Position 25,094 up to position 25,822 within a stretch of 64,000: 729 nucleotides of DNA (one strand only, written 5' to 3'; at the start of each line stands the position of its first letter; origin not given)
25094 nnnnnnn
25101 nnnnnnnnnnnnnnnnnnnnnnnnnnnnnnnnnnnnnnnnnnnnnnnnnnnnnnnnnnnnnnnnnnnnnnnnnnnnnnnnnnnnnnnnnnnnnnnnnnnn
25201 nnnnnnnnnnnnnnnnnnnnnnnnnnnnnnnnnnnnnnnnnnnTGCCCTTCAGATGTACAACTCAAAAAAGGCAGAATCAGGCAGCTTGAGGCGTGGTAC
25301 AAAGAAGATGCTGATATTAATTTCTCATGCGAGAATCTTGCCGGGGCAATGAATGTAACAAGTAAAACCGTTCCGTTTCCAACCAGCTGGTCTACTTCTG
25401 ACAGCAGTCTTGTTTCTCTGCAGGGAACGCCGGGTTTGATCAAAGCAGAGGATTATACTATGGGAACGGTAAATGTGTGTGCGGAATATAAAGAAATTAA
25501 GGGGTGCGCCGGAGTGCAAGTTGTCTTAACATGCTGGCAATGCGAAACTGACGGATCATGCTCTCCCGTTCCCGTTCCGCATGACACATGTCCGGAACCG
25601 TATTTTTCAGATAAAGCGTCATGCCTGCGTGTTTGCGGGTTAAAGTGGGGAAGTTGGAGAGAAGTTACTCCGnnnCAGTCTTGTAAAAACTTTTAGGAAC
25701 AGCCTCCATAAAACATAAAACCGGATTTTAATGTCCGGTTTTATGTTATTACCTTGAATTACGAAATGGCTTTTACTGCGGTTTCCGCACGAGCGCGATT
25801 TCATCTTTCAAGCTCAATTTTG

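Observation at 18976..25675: Surface-protein module: LTD x3 + PKD secreted protein, small membrane protein, and a 1264-aa protein with 13 tandem Ig-like repeats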

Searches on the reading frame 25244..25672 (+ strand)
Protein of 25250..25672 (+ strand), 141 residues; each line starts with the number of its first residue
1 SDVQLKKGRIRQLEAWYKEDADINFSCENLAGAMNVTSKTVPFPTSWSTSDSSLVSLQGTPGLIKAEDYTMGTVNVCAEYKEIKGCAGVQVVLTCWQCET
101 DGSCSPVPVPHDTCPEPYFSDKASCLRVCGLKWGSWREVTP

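Call 13: search_protein_families(library=pfam, proteins=[window:25250-25672:+], max_evalue=1)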
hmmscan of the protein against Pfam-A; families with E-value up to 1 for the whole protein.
window:25250-25672:+ (141 aa): 1 family
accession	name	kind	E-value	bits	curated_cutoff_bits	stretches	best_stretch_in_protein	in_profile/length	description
PF12985.13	DUF3869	-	0.071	13.8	24.5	1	49-91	28-68/85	Domain of unknown function (DUF3869)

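Call 38: find_homologous_proteins(query=A3, max_evalue=0.001)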
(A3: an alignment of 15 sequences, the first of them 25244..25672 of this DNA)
Query A3 (15 sequences) (143 aa, profile of the alignment): 1 proteins with E <= 0.001 among 1012 candidates.
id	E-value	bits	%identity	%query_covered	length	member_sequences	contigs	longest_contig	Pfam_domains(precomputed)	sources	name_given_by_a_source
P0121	1.6e-40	156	66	86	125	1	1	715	-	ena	-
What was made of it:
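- Tried and rejected: Word-indexed homologue search with the C-terminal profile (call 38): it returned only one fragment and missed known orthologues, so it was uninformative.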

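Call 43: predict_structure(alignment_id=A3)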
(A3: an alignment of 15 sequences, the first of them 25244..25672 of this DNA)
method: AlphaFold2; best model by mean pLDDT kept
length: 143 residues; sequences in the alignment: 15
mean_pLDDT: 88.5   pTM: 0.73
mean pLDDT of the five models: 88.5, 87.6, 86.9, 86.9, 85.7
residues with pLDDT >= 90: 92; 70-90: 41; 50-70: 9; < 50: 1
segments of 3 or more residues with pLDDT < 50: none
pLDDT, mean of each block of 10 residues (from residue 1): 88 93 87 89 84 96 94 94 92 94 90 91 90 65 56
secondary structure, 60 per line:
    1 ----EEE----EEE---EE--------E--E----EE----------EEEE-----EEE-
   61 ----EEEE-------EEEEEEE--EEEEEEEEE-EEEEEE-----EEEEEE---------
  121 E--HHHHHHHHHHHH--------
elements in order: E5-7 E12-14 E48-51 E57-59 E65-68 E76-82 E85-93 E95-100 E106-111 H124-135
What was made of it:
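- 25244..25528 (+): Divergent Big_2-type Ig-like domain (aa 1122-1216) with an invariant Cys pair (C1122/C1150) and a clade-specific pair (C1200/C1209). Model pLDDT 88.5 (call 43).
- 25655..25672 (+): Extreme C-terminal motif W-R-E-V-T-P-COOH; W and E are invariant. The tail has low pLDDT of 56-65 (call 43).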

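Call 47: fold_search(model_id=the predicted structure, library=pdb)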
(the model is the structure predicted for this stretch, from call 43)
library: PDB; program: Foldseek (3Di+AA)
matches with E <= 10: 994; with E <= 0.001: 2
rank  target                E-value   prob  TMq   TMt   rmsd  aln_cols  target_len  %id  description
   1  8gyr_B                5.4e-04  1.00  0.48  0.38   4.5       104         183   14  Crystal structure of a variable region segment of Leptospira host-interacting outer surface protein, LigA (released 2023-06-28)
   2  8gyr_A                6.4e-04  1.00  0.47  0.38   4.6       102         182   15  Crystal structure of a variable region segment of Leptospira host-interacting outer surface protein, LigA (released 2023-06-28)
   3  2mqg_MODEL_1_A        1.7e-03  1.00  0.40  0.53   4.6        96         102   18  Solution structure of a bacterial immunoglobulin-like domain form a surface protein of Leptospira (released 2014-07-16)
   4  7quz_DDD              3.4e-03  1.00  0.40  0.31   6.9       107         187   20  Crystal structure of the SeMet octameric C-terminal Big_2-CBM56 domains from Paenibacillus illinoisensis (Bacillus c (released 2023-02-01)
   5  7r3t_B                4.0e-03  1.00  0.41  0.33   7.1       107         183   19  Crystal structure of the Dimeric C-terminal Big_2-CBM56 domains from Paenibacillus illinoisensis (Bacillus circulans I (released 2023-02-22)
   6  9hcj_10               4.8e-03  1.00  0.43  0.04   6.5       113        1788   21  D. discoideum nuclear pore complex (released 2024-12-25)
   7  4hu8_B                6.7e-03  1.00  0.39  0.13   5.4       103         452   13  Crystal Structure of a Bacterial Ig-like Domain Containing GH10 Xylanase from Termite Gut (released 2013-09-18)
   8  2mh4_MODEL_1_A        8.0e-03  1.00  0.39  0.57   3.8       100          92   16  Solution structure of the Big domain from Leptospira interrogans (released 2013-12-11)
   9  7quz_AAA              1.1e-02  1.00  0.42  0.33   6.8       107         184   19  Crystal structure of the SeMet octameric C-terminal Big_2-CBM56 domains from Paenibacillus illinoisensis (Bacillus c (released 2023-02-01)
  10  4hu8_A                1.3e-02  1.00  0.43  0.15   5.5       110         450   14  Crystal Structure of a Bacterial Ig-like Domain Containing GH10 Xylanase from Termite Gut (released 2013-09-18)
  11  8opr_A                1.7e-02  1.00  0.41  0.10   4.6       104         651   12  Structure of the EA1 surface layer of Bacillus anthracis (released 2023-11-08)
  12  7z4b_DW               2.1e-02  0.99  0.40  0.07   9.0       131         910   15  Bacteriophage SU10 virion (C1) (released 2022-12-28)
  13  4uid_B                2.4e-02  1.00  0.43  0.36   3.0       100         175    8  Crystal structure of the S-layer protein SbsC domains 4 and 5 (released 2016-04-13)
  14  7quz_BBB              3.2e-02  1.00  0.40  0.31   6.9       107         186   20  Crystal structure of the SeMet octameric C-terminal Big_2-CBM56 domains from Paenibacillus illinoisensis (Bacillus c (released 2023-02-01)
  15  4uic                  3.8e-02  0.99  0.43  0.10   6.9       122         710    9  Crystal structure of the S-layer protein rSbsC(31-844) (released 2016-04-13)
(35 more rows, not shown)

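Call 48: search_protein_representatives(alignment_id=A3)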
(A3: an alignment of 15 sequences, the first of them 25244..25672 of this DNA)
Query: 15 sequences, 148 profile positions. Proteins with E-value up to 0.001 (for the whole library): 1638; up to 1e-10: 192; up to 1e-30: 10. The best 150 are listed.
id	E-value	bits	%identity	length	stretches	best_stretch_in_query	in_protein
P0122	9.0e-59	213.8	-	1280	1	1-147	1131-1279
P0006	5.6e-51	188.5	-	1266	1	1-148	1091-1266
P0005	9.8e-46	171.5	-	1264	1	1-148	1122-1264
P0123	2.4e-44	167.0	-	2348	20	45-100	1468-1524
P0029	4.6e-38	146.6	-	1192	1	1-147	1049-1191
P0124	4.3e-36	140.2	-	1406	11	43-109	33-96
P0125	1.7e-35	138.3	-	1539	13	38-96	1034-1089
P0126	3.6e-34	134.0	-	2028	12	43-101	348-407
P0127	5.3e-33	130.2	-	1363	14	41-101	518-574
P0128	8.7e-31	123.0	-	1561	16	46-108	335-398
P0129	4.0e-28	114.4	-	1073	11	43-111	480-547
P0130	5.6e-28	113.9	-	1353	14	46-100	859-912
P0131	1.2e-26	109.6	-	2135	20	43-96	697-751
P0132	6.4e-26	107.2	-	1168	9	43-101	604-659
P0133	2.7e-25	105.2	-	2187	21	45-98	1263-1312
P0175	4.8e-16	75.2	-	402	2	1-146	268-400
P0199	1.1e-14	70.7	-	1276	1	1-148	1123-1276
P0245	1.7e-12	63.7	-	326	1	1-147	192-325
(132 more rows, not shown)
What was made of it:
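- The family is rare, with about 10 representatives at 50% clustering (call 48), so it cannot be a general envelope component of Patescibacteria.
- Tried and rejected: The exhaustive HMM search replaced it (call 48).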

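Call 50: search_protein_families(library=pfam, proteins=[P0123, P0124, P0127, P0175, P0245], max_evalue=0.01)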
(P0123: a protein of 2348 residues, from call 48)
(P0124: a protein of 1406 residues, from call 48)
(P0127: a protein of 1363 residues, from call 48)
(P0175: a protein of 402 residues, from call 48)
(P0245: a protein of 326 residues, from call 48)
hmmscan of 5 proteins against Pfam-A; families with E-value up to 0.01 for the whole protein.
P0123 (2348 aa): 3 families
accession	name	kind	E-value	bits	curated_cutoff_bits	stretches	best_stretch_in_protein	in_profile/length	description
PF02368.24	Big_2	-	3.5e-121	395.8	22.8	19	1785-1854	2-68/79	Bacterial Ig-like domain (group 2)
PF02369.22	Big_1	-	1.5e-09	38.3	34.9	0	1539-1608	17-92/93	Bacterial Ig-like domain (group 1)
PF22359.2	Big-like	-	1.3e-06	29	27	2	1993-2023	3-33/48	Bacterial Ig-like domain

P0124 (1406 aa): 12 families
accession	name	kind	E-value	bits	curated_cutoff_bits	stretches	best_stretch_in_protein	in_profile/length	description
PF02368.24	Big_2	-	1.4e-107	352.2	22.8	11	86-168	2-78/79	Bacterial Ig-like domain (group 2)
PF02369.22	Big_1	-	2.3e-30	105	34.9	5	193-267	18-90/93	Bacterial Ig-like domain (group 1)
PF09134.16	Invasin_D3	-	3.6e-23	82.3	33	2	190-260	18-96/98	Invasin, domain 3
PF22359.2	Big-like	-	2.4e-20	72.9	27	0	653-682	3-33/48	Bacterial Ig-like domain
PF20578.4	aBig_2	-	8.2e-10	38.8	27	0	560-607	32-80/89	Atrophied bacterial Ig domain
PF11973.14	NQRA_SLBB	-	1.7e-08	35.3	27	0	111-125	35-49/51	NQRA C-terminal domain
PF22551.1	TY-Chap1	-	3.2e-08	33.7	27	0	359-407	50-98/132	T3SS (YopN, CesT) and YbjN peptide-binding chaperone 1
PF18705.7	DUF5643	-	1e-07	32.3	34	0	438-483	19-71/115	Family of unknown function (DUF5643)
PF19815.4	DUF6298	-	3e-07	30.1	28.1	1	1056-1215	209-370/487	Family of unknown function (DUF6298)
PF12904.13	Collagen_bind_2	-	6e-07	29.7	22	1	1334-1399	16-81/92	Putative collagen-binding domain of a collagenase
PF23482.1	YLR146W-A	-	8.2e-06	26.2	27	0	18-31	24-37/62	YLR146W-A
PF12913.13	SH3_6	-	1.2e-05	25.2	27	0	760-777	21-38/53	SH3 domain (SH3b1 type)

P0127 (1363 aa): 13 families
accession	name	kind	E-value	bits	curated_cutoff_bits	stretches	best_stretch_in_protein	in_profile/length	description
PF02368.24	Big_2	-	3.2e-175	569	22.8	13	656-733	1-75/79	Bacterial Ig-like domain (group 2)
PF02369.22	Big_1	-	2.9e-66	220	34.9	11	1288-1331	19-64/93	Bacterial Ig-like domain (group 1)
PF22359.2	Big-like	-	4.1e-38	129.8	27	6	869-912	5-48/48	Bacterial Ig-like domain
PF09134.16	Invasin_D3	-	2.2e-21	76.6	33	1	1103-1169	19-94/98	Invasin, domain 3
PF13620.12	CarboxypepD_reg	-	2.2e-14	54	32.3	0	1292-1328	4-39/82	Carboxypeptidase regulatory-like domain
PF20578.4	aBig_2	-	3.8e-14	52.7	27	1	432-474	33-77/89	Atrophied bacterial Ig domain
PF12985.13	DUF3869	-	3.9e-10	40.2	24.5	0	427-479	17-68/85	Domain of unknown function (DUF3869)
PF21764.3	Invasin_D4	-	2.4e-07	31.6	27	0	609-637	40-67/88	Invasin, domain 4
PF01835.25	MG2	-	2.2e-06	28.4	32.8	0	324-360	12-48/96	MG2 domain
PF25354.1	Ig_NUP210_16th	-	0.00017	21.5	27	0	156-218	12-70/72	NUP210-like, Ig-like domain 16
PF23616.1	Ig_GEX2_N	-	0.0015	19.1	27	0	581-657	11-82/105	GEX2 N-terminal Ig-like domain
PF23486.1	Ig_TMEM132_5th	-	0.0026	18.3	28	0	1219-1259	89-132/137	TMEM132 fifth domain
PF07523.18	Big_3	-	0.0027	18.4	21.2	0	962-995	35-68/68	Bacterial Ig-like domain (group 3)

P0175 (402 aa): 3 families
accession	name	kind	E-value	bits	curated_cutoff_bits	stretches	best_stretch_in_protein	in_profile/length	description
PF02368.24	Big_2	-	6.6e-12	45.7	22.8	2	284-338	12-64/79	Bacterial Ig-like domain (group 2)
PF24034.1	DUF7343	-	5.3e-05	23.4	27.6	0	302-338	23-58/62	Domain of unknown function (DUF7343)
PF11326.13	PANTS-like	-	0.0019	19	27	0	185-216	19-50/80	Synaptic plasticity regulator PANTS-like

P0245 (326 aa): 0 families

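Call 52: find_encoding_contigs(protein=P0245, flank=5000, max_places=2)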
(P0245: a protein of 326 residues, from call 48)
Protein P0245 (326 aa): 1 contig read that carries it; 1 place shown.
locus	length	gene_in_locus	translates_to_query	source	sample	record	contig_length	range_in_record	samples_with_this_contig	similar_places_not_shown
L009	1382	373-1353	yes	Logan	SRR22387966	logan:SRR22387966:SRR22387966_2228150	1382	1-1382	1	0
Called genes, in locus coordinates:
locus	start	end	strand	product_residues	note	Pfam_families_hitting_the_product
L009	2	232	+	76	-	?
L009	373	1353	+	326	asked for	-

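Call 54: find_encoding_contigs(protein=P0175, flank=5000, max_places=2)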
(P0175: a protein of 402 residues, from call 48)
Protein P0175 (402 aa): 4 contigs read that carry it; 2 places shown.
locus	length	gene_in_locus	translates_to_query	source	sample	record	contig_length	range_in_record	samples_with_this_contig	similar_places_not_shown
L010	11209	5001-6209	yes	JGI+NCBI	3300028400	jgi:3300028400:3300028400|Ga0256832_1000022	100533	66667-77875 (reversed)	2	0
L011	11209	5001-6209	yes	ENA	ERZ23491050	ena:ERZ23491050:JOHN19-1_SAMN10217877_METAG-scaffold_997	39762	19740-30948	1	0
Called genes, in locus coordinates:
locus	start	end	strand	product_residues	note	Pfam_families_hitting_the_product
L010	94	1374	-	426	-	PF13406:SLT_2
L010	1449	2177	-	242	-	PF01386:Ribosomal_L25p, PF14693:Ribosomal_TL5_C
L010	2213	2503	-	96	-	-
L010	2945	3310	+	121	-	PF01258:zf-dskA_traR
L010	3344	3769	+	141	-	PF01252:Peptidase_A8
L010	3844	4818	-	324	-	PF20434:BD-FAE, PF07859:Abhydrolase_3, PF12697:Abhydrolase_6 (weak), PF00326:Peptidase_S9 (faint)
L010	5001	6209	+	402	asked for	PF02368:Big_2 (faint)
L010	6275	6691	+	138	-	-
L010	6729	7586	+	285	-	PF13884:Peptidase_S74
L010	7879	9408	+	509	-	PF05362:Lon_C, PF13541:ChlI, PF00158:Sigma54_activat (faint), PF00493:MCM (weak), PF01078:Mg_chelatase, PF07728:AAA_5, PF13335:Mg_chelatase_C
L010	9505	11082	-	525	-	PF16158:N_BRCA1_IG (faint)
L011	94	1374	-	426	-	PF13406:SLT_2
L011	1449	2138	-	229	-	PF01386:Ribosomal_L25p, PF14693:Ribosomal_TL5_C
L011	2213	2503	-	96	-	-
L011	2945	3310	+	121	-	PF01258:zf-dskA_traR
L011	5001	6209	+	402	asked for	PF02368:Big_2 (faint)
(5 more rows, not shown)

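Call 55: find_encoding_contigs(protein=P0199, flank=5000, max_places=2)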
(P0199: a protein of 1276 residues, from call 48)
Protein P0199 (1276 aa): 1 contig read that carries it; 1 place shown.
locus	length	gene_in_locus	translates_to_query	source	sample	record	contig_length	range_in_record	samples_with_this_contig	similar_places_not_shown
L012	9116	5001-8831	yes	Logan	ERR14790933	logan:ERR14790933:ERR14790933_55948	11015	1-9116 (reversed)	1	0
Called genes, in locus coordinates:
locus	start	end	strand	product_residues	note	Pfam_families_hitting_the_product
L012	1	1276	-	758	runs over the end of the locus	PF12679:ABC2_membrane_2, PF12698:ABC2_membrane_3, PF23357:DUF7088, PF09822:ABC_transp_aux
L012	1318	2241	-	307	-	PF00005:ABC_tran, PF13175:AAA_15 (faint), PF13304:AAA_21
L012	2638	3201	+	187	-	-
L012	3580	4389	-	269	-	PF00398:RrnaAD, PF13649:Methyltransf_25 (weak)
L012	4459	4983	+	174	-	-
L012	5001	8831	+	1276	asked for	-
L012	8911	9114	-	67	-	?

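Call 80: search_solved_structures(query=A3, max_evalue=1)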
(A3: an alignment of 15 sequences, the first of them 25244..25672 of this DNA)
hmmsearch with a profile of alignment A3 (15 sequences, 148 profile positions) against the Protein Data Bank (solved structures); distinct sequences matched with E-value up to 1: 7.
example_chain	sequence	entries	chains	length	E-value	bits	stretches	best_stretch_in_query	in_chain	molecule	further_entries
8gyr_B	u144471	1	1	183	1.5e-05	28.1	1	43-115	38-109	LigA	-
8gyr_A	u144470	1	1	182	2e-05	27.7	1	43-115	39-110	Leptospira Immunoglobulin-like protein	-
2mh4_A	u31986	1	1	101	0.0064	19.6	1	41-95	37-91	LigB-like protein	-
2n7s_A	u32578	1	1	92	0.01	18.9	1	41-95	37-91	Ig-like repeat domain protein 1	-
3kog_A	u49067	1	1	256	0.13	15.3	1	29-132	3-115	Putative pore-forming toxin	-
7quz_AAA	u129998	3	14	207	0.29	14.2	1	44-100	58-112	Beta-1,3-glucanase bglH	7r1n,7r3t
2mog_A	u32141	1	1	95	0.93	12.5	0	37-95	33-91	Bacterial Ig-like domain, group 2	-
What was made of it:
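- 25244..25528 (+): The profile hits LigA at E 1.5e-5 (call 80) and Big_2 arrays (calls 48, 50).
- On Big_2 (PF02368), P3 aa 1122-1216: An orthologue profile does hit LigA (E 1.5e-5, call 80) and multi-Big_2 proteins that Pfam confirms (calls 48, 50).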
